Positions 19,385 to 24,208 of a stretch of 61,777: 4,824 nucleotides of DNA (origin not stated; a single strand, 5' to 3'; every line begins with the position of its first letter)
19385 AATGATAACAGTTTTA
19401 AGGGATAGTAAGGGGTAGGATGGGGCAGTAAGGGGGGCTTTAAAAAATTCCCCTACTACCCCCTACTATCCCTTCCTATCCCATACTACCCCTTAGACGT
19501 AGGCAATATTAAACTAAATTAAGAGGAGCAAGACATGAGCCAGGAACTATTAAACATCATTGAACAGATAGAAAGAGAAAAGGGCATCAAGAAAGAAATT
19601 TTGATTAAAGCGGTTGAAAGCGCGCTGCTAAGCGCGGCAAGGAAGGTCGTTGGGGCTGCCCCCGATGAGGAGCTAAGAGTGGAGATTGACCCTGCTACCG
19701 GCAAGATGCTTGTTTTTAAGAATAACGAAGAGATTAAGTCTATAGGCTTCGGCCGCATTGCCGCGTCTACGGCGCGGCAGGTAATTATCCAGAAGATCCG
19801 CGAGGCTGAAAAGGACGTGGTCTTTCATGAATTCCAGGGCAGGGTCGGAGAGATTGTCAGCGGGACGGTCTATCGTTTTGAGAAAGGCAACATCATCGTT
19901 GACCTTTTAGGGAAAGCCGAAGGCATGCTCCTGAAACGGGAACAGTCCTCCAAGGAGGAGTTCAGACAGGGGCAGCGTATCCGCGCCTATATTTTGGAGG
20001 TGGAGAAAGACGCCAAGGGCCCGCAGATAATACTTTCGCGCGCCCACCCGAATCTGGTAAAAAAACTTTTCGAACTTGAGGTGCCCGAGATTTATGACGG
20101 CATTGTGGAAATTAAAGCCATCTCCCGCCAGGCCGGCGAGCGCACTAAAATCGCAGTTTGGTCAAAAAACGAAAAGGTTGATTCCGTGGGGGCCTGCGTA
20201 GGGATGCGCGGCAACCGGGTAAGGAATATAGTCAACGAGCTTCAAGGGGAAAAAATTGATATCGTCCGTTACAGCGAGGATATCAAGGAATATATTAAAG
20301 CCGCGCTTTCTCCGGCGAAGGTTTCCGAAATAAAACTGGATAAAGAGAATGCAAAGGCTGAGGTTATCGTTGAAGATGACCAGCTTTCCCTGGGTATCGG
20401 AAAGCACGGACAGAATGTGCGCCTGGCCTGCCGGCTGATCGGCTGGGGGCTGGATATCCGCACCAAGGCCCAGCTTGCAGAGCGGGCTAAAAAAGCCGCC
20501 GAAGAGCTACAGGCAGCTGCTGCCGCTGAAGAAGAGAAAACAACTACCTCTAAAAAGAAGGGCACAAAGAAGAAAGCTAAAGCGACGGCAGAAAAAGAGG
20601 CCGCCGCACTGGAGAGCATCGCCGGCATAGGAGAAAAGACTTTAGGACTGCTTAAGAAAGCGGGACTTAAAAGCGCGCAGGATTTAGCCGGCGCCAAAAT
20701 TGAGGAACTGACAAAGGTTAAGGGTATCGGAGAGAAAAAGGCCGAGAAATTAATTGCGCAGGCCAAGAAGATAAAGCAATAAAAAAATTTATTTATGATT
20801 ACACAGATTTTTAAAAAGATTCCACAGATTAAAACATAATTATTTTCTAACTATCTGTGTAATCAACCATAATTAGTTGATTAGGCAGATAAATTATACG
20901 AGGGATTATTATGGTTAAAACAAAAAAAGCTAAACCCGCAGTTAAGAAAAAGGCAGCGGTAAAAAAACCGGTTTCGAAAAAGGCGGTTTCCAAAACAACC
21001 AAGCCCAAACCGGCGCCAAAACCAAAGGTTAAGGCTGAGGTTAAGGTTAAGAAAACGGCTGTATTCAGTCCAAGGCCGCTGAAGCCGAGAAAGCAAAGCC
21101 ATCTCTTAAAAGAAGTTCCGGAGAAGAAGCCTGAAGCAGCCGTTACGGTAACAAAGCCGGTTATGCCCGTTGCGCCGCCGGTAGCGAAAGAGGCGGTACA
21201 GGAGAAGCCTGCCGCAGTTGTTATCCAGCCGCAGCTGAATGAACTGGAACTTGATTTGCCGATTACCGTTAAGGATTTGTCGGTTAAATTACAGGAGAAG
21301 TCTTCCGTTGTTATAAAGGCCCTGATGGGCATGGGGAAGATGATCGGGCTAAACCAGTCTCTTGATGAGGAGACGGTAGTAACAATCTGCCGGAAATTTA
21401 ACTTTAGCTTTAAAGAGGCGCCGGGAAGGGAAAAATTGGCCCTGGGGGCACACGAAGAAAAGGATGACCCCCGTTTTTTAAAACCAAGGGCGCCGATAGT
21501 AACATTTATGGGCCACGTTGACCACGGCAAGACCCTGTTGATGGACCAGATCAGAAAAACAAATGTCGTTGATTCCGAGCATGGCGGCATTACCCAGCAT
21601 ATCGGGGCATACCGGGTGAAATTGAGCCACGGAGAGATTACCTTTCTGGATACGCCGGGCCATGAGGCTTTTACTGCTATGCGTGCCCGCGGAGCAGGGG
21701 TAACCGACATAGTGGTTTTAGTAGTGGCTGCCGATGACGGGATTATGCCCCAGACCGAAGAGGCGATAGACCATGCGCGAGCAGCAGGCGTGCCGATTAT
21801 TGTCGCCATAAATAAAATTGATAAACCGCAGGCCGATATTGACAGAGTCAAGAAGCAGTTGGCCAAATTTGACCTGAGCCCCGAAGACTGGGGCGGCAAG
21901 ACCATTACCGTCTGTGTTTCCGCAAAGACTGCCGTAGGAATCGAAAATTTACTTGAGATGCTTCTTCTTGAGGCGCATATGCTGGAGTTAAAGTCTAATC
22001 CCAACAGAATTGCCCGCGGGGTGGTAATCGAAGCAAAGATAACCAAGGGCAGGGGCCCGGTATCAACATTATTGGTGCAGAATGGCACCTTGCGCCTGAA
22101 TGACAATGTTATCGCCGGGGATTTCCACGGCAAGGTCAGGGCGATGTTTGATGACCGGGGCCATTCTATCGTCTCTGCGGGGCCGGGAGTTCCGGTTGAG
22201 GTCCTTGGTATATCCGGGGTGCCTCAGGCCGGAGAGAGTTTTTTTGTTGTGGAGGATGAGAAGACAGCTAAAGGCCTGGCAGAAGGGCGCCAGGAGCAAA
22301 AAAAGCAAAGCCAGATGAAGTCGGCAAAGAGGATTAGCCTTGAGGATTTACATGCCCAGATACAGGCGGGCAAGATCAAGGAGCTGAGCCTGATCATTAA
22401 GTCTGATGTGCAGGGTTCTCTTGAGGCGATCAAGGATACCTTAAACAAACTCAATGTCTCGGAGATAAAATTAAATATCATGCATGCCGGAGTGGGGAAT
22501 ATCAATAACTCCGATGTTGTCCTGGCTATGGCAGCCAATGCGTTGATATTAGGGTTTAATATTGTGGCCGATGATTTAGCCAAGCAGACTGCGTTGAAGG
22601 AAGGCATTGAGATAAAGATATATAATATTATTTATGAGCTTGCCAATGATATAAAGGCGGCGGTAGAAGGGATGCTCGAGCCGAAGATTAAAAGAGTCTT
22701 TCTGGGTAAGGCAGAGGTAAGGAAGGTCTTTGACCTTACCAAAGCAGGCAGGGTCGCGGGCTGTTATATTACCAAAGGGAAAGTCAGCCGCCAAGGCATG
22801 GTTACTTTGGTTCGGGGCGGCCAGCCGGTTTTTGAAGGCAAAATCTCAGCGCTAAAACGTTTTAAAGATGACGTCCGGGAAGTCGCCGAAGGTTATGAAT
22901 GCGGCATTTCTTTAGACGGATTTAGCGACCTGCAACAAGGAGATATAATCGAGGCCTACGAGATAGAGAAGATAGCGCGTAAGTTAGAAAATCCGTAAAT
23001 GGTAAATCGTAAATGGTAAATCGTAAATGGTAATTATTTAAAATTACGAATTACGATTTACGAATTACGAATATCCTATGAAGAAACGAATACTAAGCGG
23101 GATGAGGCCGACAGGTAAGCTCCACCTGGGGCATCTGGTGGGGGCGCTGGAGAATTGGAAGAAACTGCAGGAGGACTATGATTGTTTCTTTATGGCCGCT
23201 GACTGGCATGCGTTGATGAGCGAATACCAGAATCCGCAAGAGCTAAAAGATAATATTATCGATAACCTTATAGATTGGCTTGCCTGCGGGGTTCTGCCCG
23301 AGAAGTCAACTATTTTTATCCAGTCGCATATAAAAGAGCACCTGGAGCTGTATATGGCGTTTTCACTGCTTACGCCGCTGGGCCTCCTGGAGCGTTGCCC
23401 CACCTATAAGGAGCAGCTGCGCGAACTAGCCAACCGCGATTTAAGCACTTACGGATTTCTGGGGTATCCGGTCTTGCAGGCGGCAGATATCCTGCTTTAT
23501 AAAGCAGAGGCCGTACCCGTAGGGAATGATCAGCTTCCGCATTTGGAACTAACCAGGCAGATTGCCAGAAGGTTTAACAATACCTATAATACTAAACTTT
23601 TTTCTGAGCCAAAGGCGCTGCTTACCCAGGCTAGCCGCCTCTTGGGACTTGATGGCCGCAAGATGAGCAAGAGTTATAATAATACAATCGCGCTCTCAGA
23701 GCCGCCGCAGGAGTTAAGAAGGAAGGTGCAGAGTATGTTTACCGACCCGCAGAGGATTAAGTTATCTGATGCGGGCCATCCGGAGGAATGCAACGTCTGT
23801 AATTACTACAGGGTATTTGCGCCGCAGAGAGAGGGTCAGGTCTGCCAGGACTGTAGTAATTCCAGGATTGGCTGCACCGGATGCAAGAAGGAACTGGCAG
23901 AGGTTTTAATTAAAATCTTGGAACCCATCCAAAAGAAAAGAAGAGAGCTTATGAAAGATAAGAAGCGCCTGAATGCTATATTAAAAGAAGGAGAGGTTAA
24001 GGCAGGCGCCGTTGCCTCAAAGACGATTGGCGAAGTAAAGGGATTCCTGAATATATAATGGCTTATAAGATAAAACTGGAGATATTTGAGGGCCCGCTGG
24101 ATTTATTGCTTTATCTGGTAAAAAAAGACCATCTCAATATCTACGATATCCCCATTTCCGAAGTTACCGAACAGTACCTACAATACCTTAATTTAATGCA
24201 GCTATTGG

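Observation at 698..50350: Operon boundaries are occupied by long hairpins whose arms are degenerate tandem short words, with different words at different loci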

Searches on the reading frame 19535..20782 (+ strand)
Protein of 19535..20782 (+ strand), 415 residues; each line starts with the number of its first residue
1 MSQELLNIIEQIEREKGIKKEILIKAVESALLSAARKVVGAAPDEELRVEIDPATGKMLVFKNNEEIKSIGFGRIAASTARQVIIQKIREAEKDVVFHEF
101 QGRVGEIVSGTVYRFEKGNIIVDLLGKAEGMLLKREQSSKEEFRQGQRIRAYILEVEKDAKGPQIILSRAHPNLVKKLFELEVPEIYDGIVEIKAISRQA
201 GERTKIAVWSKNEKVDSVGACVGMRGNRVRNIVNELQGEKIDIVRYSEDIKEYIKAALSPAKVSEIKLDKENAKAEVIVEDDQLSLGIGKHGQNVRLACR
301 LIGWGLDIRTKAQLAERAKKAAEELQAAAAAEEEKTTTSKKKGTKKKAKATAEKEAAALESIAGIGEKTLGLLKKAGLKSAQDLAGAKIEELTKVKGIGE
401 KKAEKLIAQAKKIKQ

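Call 23: search_protein_families(library=ncbifam, proteins=[window:19535-20782:+], max_evalue=0.00001)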
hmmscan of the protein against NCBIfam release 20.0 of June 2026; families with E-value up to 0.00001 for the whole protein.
window:19535-20782:+ (415 aa): 12 families
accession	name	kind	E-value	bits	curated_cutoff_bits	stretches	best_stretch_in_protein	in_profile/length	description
TIGR01953.1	NusA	equivalog_domain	6.5e-109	364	253.4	2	65-313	92-340/340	transcription termination factor NusA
NF006645.0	PRK09202.4-5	equivalog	8.9e-55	186.3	532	1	71-356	123-417/540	transcription termination/antitermination protein NusA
NF006642.0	PRK09202.4-1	equivalog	1e-30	106.8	687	1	72-302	129-366/614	transcription termination/antitermination protein NusA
TIGR01952.1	nusA_arch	equivalog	3.4e-13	50.1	74.35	1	216-308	42-135/141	NusA-like transcription termination signal-binding factor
NF006261.0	PRK08406.1-5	equivalog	2.6e-09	36.9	231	1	216-341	41-167/173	transcription elongation factor NusA-like protein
NF003301.0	PRK04301.1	equivalog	4.6e-08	32.6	259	1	355-413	3-61/316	DNA repair and recombination protein RadA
TIGR03491.1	TIGR03491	subfamily_domain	2e-07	30.4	97.45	1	320-412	172-267/462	TM0106 family RecB-like putative nuclease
NF010337.0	PRK13766.1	equivalog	2.6e-07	29.1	610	1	311-407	677-772/781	Hef nuclease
TIGR01954.1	nusA_Cterm_rpt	equivalog_domain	3.4e-07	30.2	48.15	1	365-412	1-48/50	transcription termination factor NusA, C-terminal duplication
TIGR02236.1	recomb_radA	equivalog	3.2e-06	26.8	361.15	1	359-413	2-56/311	DNA repair and recombination protein RadA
NF000907.0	PRK00087.1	equivalog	4.1e-06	25.3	624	1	89-183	287-385/671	bifunctional 4-hydroxy-3-methylbut-2-enyl diphosphate reductase/30S ribosomal protein S1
NF004953.0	PRK06299.1-3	equivalog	9.1e-06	24.2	720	1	104-181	45-120/580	30S ribosomal protein S1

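Call 52: find_related_loci(query=window:19535-20782:+, collection=metagenome_contigs, flank=6000)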
Query window:19535-20782:+ (415 aa) in metagenome_contigs; peptide patterns used: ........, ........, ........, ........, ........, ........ (x = any residue, [..] = any of these).
600 stretches matched a pattern (row limit reached: there are more); 158 encode a relative of the query (tblastn E <= 1e-3); the best 80 are kept; 80 distinct loci.
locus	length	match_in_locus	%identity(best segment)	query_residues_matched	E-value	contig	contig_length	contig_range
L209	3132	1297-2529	85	1-412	0e+0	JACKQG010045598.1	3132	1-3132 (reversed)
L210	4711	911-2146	76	1-413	0e+0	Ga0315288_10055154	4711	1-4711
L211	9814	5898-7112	73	1-411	0e+0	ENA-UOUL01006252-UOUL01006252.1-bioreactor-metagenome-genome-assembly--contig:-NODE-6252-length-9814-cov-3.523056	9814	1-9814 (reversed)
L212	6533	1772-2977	76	1-410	0e+0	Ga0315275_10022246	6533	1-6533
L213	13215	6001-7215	74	1-411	0e+0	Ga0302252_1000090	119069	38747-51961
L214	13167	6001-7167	73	1-415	0e+0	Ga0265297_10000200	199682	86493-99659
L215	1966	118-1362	74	1-414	0e+0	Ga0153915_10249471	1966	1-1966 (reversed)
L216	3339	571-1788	74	1-407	0e+0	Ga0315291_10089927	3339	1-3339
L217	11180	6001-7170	73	1-413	0e+0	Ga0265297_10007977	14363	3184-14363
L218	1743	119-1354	75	1-414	0e+0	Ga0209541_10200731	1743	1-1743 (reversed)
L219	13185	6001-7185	72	1-410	0e+0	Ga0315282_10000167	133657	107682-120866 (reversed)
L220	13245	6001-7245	73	1-414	0e+0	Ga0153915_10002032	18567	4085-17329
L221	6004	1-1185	79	21-412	0e+0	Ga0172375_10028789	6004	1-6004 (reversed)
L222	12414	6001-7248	74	1-414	0e+0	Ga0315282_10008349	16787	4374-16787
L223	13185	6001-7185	72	1-410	0e+0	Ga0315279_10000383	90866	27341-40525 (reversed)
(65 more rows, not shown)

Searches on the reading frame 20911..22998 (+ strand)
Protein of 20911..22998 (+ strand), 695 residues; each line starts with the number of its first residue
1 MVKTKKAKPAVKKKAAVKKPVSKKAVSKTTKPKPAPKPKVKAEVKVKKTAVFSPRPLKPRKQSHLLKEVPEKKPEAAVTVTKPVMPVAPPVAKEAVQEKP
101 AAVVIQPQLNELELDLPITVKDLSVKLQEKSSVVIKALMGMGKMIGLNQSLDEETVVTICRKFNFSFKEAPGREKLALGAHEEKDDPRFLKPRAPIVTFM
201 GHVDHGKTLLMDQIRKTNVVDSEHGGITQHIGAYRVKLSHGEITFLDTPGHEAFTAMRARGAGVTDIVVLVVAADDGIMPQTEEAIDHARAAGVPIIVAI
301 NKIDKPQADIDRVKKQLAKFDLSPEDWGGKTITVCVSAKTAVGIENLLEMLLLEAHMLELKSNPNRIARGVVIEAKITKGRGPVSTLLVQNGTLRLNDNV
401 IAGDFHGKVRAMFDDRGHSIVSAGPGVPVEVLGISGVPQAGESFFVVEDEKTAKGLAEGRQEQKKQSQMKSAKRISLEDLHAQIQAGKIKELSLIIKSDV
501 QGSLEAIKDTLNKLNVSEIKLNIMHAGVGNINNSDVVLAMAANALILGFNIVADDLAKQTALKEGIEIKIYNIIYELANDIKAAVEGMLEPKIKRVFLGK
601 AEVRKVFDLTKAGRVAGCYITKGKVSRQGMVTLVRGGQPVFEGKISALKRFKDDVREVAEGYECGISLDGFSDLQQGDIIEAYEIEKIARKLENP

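Call 7: find_related_loci(query=window:20911-22998:+, collection=genome_contigs, flank=3000)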
Query window:20911-22998:+ (695 aa) in genome_contigs; peptide patterns used: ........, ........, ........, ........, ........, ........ (x = any residue, [..] = any of these).
599 stretches matched a pattern (row limit reached: there are more); 515 encode a relative of the query (tblastn E <= 1e-3); the best 80 are kept; 80 distinct loci.
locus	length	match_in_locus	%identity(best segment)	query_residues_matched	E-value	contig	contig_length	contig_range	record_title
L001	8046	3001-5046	78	6-692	0e+0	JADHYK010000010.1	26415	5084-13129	MAG: Candidatus Omnitrophota bacterium isolate BS750m-G77 BS307-750m-sub-C54, whole genome shotgun sequence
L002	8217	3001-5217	65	1-692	0e+0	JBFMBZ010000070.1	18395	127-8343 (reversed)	MAG: Candidatus Omnitrophota bacterium isolate MAG177 MAG177_70, whole genome shotgun sequence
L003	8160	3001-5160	65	1-692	0e+0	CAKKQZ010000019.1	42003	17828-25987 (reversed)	Omnitrophica bacterium GWA2_41_15 isolate Hainich-H51-bin231-1 genome assembly, contig: H51-bin231_1_Hain_H51_02um_R1_26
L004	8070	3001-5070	65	5-692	0e+0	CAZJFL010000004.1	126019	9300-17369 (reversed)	MAG TPA_asm: uncultured Planctomycetales bacterium isolate SRP178699_co1_171 genome assembly, contig: NODE_60_length_126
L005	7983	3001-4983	68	33-695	0e+0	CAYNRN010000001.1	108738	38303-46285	MAG TPA_asm: uncultured Planctomycetales bacterium isolate SRP098346_co1_174 genome assembly, contig: NODE_28_length_108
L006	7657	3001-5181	63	1-692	0e+0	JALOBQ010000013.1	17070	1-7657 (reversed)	MAG: Candidatus Omnitrophota bacterium isolate SO_2017_LW3 bin 3 NODE_9156_length_17070_cov_2.403411_LW162_2017, whole g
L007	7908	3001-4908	70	73-692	0e+0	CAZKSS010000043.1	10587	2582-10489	MAG TPA_asm: uncultured Planctomycetales bacterium isolate SRP098346_co1_421 genome assembly, contig: NODE_7954_length_1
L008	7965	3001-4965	67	55-692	0e+0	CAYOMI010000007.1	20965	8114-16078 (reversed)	MAG TPA_asm: uncultured Planctomycetales bacterium isolate SRP098346_co1_93 genome assembly, contig: NODE_2363_length_20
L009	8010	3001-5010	67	34-693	0e+0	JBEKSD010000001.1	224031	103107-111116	MAG: Candidatus Omnitrophota bacterium isolate SPRUCE 526 SPRUCE_526_1, whole genome shotgun sequence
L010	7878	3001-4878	69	70-692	0e+0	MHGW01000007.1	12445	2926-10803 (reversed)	MAG: Omnitrophica WOR_2 bacterium RIFCSPLOWO2_01_FULL_41_12 rifcsplowo2_01_scaffold_13318, whole genome shotgun sequence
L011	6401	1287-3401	62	4-694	0e+0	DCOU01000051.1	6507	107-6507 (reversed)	MAG TPA_asm: Candidatus Omnitrophica bacterium UBA1562 UBA1562_contig_82261, whole genome shotgun sequence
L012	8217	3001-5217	62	1-692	0e+0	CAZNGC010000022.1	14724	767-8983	MAG TPA_asm: uncultured Planctomycetales bacterium isolate SRP167436_co1_192 genome assembly, contig: NODE_6626_length_1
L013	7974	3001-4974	65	25-695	0e+0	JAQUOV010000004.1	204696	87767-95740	MAG: Candidatus Omnitrophota bacterium isolate STD1_209 NODE_116_length_204696_cov_9.478983_Sandtown_D1, whole genome sh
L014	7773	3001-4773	70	105-692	0e+0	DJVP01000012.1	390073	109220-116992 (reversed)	MAG TPA_asm: Candidatus Omnitrophica bacterium UBA6253 UBA6253_contig_29131, whole genome shotgun sequence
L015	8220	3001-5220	62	1-692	0e+0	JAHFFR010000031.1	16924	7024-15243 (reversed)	MAG: Candidatus Omnitrophota bacterium isolate nzgw297 NODE_3222_length_16925_cov_23.124375, whole genome shotgun sequen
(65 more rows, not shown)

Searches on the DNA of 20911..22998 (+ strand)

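Call 42: search_rna_families(sources=[L084, L087, L090, L098, L102, L108, L113, L118, L134, L139, L145, L150, L166, L172, L190, L028, L010, L035], threshold=gathering)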
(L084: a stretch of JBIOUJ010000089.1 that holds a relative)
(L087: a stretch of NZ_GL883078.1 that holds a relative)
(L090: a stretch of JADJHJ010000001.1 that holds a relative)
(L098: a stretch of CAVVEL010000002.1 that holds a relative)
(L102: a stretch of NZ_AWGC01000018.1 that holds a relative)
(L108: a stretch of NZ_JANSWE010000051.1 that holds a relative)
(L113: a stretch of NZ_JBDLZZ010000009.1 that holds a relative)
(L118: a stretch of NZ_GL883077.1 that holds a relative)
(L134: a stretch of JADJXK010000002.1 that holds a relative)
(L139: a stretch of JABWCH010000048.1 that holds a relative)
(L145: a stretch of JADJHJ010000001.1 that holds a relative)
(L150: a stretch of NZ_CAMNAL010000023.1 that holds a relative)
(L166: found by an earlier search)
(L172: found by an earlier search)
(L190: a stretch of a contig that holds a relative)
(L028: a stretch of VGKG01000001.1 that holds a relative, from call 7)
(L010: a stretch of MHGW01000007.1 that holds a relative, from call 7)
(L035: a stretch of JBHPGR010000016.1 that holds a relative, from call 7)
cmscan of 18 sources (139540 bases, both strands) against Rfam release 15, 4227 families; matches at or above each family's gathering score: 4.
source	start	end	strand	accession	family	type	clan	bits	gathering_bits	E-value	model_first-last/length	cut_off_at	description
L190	1142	1215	-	RF00005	tRNA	Gene; tRNA;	CL00001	74.3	29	4.5e-14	1-71/71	no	tRNA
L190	97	172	-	RF00005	tRNA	Gene; tRNA;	CL00001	59.1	29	6.9e-10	1-71/71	no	tRNA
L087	2151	2234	+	RF00005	tRNA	Gene; tRNA;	CL00001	55.3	29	7.5e-09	1-71/71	no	tRNA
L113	7306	7409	-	RF01726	SAM-II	Cis-reg; riboswitch;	-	47.7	44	1.2e-05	1-60/60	no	SAM-II riboswitch aptamer (SAM-II long loop)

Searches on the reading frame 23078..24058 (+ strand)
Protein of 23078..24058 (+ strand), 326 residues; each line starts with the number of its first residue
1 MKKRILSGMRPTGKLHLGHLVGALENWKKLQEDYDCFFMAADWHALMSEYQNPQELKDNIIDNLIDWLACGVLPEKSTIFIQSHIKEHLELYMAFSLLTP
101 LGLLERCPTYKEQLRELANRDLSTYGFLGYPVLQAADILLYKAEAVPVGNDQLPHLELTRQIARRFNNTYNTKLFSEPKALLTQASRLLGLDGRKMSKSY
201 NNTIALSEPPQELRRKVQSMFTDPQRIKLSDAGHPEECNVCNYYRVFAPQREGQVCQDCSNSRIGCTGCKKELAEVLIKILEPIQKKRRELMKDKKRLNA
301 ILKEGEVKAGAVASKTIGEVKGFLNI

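Call 23: search_protein_families(library=ncbifam, proteins=[window:23078-24058:+], max_evalue=0.00001)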
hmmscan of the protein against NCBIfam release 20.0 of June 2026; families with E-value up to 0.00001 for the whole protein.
window:23078-24058:+ (326 aa): 11 families
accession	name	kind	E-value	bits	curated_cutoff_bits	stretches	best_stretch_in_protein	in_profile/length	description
NF008922.0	PRK12283.1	equivalog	1.2e-125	419.5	572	2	2-171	3-172/400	tryptophan--tRNA ligase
TIGR00233.1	trpS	equivalog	6.2e-87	292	176.75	1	1-321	1-323/328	tryptophan--tRNA ligase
NF009207.0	PRK12556.1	equivalog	4.6e-65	219.7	479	1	2-321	3-326/332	tryptophan--tRNA ligase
NF008923.0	PRK12284.1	equivalog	5.4e-64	216.6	597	1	1-320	1-325/431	tryptophan--tRNA ligase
NF008925.0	PRK12285.1-2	equivalog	1.1e-33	116.7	451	1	5-296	65-358/365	tryptophan--tRNA ligase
NF008927.0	PRK12285.1-4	equivalog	9.1e-25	87.5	478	1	4-293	75-364/385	tryptophan--tRNA ligase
NF008926.0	PRK12285.1-3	equivalog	2e-20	73.1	320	2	188-291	310-420/429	tryptophan--tRNA ligase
NF008928.0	PRK12285.1-5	equivalog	1.3e-17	63.6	891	2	5-173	95-259/530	tryptophan--tRNA ligase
NF006330.0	PRK08560.1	equivalog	1.3e-16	60.6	220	1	7-229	37-257/342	tyrosine--tRNA ligase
NF008924.0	PRK12285.1-1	equivalog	4.5e-16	59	644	1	7-293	78-360/381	tryptophan--tRNA ligase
TIGR00234.1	tyrS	equivalog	4.5e-11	42.5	113.8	1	3-222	36-270/406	tyrosine--tRNA ligase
